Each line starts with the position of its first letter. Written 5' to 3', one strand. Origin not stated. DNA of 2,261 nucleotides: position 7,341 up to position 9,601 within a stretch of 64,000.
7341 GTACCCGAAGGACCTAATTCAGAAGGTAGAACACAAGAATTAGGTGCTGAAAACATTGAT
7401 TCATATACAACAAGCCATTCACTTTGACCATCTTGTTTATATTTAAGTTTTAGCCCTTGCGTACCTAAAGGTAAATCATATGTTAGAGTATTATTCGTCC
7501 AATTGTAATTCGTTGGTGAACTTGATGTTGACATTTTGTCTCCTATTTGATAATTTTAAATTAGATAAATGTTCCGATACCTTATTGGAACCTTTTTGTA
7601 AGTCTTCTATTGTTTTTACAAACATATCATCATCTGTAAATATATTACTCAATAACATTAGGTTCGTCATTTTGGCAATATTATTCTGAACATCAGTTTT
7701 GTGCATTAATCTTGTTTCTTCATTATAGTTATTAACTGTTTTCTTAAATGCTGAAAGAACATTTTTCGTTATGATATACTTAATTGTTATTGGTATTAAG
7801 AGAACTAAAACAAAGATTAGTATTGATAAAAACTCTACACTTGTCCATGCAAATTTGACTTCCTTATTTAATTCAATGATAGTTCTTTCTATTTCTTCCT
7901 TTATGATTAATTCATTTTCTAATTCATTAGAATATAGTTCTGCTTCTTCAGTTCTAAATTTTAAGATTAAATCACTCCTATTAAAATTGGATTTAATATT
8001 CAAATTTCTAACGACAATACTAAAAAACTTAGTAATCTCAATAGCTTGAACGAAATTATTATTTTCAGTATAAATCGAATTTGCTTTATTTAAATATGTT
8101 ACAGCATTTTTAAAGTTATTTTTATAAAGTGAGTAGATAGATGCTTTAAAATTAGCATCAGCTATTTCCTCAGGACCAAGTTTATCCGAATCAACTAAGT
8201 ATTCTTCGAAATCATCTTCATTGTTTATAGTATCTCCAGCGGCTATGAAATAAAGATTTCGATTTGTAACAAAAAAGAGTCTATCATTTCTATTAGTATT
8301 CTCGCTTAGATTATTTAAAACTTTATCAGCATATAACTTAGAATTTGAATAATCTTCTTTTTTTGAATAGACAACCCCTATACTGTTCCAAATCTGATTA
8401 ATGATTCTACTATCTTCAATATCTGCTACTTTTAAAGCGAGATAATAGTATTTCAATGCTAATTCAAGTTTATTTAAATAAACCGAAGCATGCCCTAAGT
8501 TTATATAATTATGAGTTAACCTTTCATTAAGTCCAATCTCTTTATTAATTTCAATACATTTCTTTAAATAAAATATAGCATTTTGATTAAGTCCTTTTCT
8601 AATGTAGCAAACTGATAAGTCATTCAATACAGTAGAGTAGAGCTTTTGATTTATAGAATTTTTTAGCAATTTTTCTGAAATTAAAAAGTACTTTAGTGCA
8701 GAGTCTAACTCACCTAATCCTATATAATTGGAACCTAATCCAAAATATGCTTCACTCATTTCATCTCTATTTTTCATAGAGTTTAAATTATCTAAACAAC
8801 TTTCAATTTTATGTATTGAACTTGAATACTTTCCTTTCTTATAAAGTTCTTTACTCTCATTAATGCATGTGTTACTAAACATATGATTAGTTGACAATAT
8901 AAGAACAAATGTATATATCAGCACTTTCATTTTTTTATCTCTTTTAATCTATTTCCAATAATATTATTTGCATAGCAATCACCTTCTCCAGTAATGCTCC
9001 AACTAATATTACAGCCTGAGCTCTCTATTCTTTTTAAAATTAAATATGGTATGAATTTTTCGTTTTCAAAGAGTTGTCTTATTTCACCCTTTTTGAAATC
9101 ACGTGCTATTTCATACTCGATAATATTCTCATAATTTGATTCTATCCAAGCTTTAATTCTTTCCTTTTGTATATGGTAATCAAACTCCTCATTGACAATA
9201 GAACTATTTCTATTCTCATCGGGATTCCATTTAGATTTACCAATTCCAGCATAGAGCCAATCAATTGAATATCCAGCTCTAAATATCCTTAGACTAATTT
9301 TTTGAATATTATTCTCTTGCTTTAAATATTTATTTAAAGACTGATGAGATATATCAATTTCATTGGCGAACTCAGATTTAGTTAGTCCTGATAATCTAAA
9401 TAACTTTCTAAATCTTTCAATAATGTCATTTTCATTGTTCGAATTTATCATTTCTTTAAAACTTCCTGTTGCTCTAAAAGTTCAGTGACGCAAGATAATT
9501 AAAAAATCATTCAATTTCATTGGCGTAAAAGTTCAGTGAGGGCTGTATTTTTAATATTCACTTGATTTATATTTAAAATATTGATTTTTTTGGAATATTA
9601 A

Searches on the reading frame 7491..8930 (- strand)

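Call 79: search_protein_families(library=pfam, proteins=[window:7491-8930:-], max_evalue=0.001)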
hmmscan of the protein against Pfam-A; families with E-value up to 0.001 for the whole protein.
window:7491-8930:- (479 aa): 4 families
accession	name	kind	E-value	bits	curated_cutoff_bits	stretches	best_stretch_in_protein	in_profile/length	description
PF13181.12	TPR_8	-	1.1e-15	56.8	25.7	1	101-130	3-32/34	Tetratricopeptide repeat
PF07719.23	TPR_2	-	3.1e-13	49.2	27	0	60-83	2-25/34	Tetratricopeptide repeat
PF13424.12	TPR_12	-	3.8e-10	40.2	30.1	1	58-130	2-76/77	Tetratricopeptide repeat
PF00515.34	TPR_1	-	5.1e-10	39.2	27.8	0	142-168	4-30/34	Tetratricopeptide repeat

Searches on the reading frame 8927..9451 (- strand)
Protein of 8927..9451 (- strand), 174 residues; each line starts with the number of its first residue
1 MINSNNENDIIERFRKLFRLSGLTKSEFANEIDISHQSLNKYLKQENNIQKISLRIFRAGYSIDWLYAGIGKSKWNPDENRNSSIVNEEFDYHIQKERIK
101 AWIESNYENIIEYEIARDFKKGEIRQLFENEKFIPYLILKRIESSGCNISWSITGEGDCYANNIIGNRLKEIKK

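Call 79: search_protein_families(library=pfam, proteins=[window:8927-9451:-], max_evalue=0.001)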
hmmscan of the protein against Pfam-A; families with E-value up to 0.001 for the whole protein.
window:8927-9451:- (174 aa): 1 family
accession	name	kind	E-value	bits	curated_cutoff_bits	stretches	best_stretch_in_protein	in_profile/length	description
PF24852.1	DUF7726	-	0.00015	22.3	26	1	9-50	9-50/73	Domain of unknown function (DUF7726)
